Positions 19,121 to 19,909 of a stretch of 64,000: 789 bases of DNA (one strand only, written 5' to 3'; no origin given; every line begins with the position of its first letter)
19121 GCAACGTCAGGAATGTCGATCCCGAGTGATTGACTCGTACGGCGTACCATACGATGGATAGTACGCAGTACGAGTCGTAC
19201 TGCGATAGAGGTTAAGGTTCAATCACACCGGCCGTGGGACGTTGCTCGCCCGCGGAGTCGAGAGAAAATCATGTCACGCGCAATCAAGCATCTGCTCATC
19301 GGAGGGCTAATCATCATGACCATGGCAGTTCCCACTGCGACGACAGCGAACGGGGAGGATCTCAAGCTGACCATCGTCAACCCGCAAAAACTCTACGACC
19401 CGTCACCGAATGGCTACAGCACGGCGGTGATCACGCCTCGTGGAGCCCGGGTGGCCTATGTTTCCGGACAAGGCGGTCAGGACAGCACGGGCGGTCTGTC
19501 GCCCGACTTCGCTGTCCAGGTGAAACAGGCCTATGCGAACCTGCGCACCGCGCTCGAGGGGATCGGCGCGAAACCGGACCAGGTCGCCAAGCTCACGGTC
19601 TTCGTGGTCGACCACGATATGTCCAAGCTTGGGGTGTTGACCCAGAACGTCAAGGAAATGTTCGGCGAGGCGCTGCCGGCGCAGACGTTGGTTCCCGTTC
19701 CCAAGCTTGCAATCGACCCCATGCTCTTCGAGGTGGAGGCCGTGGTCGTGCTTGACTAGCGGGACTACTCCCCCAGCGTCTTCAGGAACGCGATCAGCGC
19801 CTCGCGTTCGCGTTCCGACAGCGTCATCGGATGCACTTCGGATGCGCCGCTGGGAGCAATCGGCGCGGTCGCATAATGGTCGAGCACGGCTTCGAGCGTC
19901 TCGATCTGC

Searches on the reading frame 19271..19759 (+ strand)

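Call 36: search_protein_families(library=ncbifam, proteins=[window:19271-19759:+], max_evalue=0.00001)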
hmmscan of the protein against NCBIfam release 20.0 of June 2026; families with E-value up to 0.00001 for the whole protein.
window:19271-19759:+ (162 aa): 1 family
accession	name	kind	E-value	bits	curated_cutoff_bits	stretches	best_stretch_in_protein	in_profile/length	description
TIGR00004.1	TIGR00004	subfamily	8.3e-09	35.7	106.25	1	49-160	16-124/125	Rid family detoxifying hydrolase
